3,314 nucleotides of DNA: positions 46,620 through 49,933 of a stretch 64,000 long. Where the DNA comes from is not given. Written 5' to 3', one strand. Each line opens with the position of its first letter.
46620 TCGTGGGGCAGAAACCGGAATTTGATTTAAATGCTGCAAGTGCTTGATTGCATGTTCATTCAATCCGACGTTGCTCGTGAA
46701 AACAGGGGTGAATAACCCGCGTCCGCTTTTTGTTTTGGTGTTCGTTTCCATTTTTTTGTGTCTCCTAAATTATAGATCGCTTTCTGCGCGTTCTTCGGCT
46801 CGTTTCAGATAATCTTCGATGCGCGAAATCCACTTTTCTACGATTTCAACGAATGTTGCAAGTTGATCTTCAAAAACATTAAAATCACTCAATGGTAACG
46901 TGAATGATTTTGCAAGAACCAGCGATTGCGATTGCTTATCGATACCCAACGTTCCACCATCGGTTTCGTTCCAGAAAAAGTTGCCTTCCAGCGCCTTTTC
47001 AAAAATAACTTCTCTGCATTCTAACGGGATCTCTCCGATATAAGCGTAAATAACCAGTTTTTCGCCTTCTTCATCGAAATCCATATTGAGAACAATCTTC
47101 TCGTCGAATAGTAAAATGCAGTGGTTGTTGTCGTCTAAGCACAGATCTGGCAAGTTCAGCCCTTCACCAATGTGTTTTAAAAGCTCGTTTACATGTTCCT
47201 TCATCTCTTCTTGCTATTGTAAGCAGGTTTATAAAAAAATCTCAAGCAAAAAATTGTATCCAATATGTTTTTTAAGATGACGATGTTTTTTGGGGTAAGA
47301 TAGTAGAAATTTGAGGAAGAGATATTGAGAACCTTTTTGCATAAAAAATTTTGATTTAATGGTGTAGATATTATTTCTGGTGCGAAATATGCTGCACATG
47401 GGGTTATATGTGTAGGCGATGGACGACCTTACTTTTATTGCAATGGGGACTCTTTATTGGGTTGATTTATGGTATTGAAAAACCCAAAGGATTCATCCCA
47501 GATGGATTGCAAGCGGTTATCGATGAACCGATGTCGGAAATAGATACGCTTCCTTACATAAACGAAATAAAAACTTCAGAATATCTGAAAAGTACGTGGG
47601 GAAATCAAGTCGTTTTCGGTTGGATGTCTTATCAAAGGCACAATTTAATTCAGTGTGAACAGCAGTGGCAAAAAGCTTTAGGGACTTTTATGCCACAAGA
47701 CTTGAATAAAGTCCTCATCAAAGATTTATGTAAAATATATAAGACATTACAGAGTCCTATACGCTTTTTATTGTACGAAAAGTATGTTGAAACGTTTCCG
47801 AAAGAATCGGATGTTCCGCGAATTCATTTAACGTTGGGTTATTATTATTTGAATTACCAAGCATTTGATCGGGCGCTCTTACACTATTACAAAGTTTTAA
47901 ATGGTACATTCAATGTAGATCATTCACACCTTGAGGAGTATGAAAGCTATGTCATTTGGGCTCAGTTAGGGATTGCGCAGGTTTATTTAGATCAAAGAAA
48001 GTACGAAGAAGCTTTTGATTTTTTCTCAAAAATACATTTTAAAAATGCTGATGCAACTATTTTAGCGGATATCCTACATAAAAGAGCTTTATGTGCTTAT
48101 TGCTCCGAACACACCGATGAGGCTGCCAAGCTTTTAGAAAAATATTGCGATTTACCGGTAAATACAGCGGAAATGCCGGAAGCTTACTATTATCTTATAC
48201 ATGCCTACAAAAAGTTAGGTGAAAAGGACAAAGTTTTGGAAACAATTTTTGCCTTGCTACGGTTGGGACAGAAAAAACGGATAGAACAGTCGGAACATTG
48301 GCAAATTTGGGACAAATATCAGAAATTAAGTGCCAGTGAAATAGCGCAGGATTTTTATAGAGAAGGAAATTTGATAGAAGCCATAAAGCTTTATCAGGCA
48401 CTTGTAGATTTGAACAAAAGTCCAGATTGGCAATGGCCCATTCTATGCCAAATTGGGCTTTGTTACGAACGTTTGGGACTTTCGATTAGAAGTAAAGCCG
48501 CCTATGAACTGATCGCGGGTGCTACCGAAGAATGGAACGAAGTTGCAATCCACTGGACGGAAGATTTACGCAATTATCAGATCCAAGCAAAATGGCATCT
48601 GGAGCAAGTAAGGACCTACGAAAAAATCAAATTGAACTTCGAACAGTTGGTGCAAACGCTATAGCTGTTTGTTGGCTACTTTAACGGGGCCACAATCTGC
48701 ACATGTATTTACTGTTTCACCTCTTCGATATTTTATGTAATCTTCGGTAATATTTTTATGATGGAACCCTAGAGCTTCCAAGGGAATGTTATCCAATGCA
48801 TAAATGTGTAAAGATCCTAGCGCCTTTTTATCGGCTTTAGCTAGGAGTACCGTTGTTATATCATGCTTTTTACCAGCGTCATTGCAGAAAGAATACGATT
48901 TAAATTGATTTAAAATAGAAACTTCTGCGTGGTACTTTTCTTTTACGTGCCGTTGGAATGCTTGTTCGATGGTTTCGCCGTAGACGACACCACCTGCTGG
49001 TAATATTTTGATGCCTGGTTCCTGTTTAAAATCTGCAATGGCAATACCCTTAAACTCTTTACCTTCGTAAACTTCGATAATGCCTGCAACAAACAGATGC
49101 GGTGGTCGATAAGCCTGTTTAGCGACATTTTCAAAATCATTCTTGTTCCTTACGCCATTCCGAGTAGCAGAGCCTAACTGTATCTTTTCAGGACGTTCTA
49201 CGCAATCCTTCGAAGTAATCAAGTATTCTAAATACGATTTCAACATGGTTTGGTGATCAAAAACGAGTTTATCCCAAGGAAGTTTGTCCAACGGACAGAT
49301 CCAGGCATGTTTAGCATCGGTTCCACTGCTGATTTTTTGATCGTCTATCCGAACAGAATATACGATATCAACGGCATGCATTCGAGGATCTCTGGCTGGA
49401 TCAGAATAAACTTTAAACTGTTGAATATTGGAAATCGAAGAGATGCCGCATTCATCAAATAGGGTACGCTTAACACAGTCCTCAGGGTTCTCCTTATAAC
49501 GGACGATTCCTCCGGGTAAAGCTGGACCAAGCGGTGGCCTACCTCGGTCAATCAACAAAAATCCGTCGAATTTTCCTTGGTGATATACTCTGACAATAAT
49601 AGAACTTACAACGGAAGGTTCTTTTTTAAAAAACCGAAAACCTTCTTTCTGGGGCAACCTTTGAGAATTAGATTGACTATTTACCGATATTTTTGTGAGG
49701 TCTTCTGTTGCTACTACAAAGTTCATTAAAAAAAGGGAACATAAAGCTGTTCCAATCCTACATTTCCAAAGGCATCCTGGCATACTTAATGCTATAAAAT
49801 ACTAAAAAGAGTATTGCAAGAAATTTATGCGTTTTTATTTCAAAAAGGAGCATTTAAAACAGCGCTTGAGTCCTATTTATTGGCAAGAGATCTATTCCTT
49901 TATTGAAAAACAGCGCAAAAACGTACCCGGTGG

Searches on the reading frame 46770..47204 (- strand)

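Call 15: search_protein_families(library=pfam, proteins=[window:46770-47204:-], max_evalue=0.001)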
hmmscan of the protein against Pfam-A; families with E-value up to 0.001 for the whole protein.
window:46770-47204:- (144 aa): 1 family
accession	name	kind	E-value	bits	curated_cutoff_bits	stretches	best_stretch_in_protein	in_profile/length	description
PF05932.18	CesT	-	4.6e-24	85.3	22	1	8-125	2-118/119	Tir chaperone protein (CesT) family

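Call 51: search_protein_families(library=ncbifam, proteins=[window:46770-47204:-], max_evalue=0.01)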
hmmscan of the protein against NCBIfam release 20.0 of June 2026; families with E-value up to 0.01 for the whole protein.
window:46770-47204:- (144 aa): 2 families
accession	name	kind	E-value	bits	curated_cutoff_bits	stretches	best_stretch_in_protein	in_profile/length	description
NF011857.0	PRK15329.1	equivalog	1.1e-14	54.4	99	1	2-134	2-130/138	chaperone SicP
NF053695.1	EndNBax1SULTO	equivalog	0.0036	16.1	500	1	62-136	255-325/478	endonuclease Bax1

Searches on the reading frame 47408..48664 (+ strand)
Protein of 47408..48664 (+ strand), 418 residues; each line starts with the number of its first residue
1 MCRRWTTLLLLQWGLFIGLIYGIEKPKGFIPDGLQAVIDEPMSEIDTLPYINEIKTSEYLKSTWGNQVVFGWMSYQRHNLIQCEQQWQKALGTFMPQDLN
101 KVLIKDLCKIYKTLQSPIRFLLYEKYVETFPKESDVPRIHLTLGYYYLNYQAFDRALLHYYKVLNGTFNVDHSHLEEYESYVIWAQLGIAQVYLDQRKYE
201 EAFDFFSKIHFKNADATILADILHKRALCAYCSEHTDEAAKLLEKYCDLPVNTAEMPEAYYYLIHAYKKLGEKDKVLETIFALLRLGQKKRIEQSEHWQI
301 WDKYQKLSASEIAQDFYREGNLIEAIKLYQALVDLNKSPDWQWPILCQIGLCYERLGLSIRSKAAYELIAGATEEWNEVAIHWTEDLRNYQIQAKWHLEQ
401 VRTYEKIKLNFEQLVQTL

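Call 15: search_protein_families(library=pfam, proteins=[window:47408-48664:+], max_evalue=0.001)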
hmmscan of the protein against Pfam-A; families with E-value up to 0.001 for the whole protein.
window:47408-48664:+ (418 aa): 6 families
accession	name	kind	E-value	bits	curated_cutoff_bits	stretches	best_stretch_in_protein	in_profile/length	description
PF13428.12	TPR_14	-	1.8e-08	34.6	23.5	0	184-215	2-33/44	Tetratricopeptide repeat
PF00515.34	TPR_1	-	4.4e-08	33.1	27.8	0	185-208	3-26/34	Tetratricopeptide repeat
PF07719.23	TPR_2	-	3.6e-07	30.2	27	0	312-337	7-32/34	Tetratricopeptide repeat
PF13424.12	TPR_12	-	6.9e-07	29.8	30.1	0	182-248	2-73/77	Tetratricopeptide repeat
PF14559.12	TPR_19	-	5.3e-05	23.9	25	0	236-289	7-57/68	Tetratricopeptide repeat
PF13432.12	TPR_16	-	9.9e-05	23.1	32.7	0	185-208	33-56/65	Tetratricopeptide repeat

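Call 51: search_protein_families(library=ncbifam, proteins=[window:47408-48664:+], max_evalue=0.01)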
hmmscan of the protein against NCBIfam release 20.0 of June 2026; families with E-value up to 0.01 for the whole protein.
window:47408-48664:+ (418 aa): 4 families
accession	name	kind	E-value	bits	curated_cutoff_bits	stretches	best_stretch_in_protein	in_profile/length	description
TIGR02795.1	tol_pal_ybgF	equivalog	8.1e-07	29.6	90.1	0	182-245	38-101/119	tol-pal system protein YbgF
NF047507.1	TPR_BatC_Lepto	exception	1.6e-05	24.5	175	0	206-285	42-124/214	TPR repeat-containing protein BatC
TIGR02552.1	LcrH_SycD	equivalog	3.8e-05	23.4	104.8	0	312-374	24-83/136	SycD/LcrH family type III secretion system chaperone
TIGR03302.1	OM_YfiO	subfamily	0.0021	17.6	81.4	1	190-269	40-119/239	outer membrane protein assembly factor BamD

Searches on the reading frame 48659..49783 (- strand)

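Call 15: search_protein_families(library=pfam, proteins=[window:48659-49783:-], max_evalue=0.001)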
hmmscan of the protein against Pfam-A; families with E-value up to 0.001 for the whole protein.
window:48659-49783:- (374 aa): 1 family
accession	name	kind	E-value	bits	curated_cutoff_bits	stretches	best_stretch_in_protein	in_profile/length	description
PF00293.34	NUDIX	-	3.1e-17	63.3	21.1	2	67-178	11-128/134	NUDIX domain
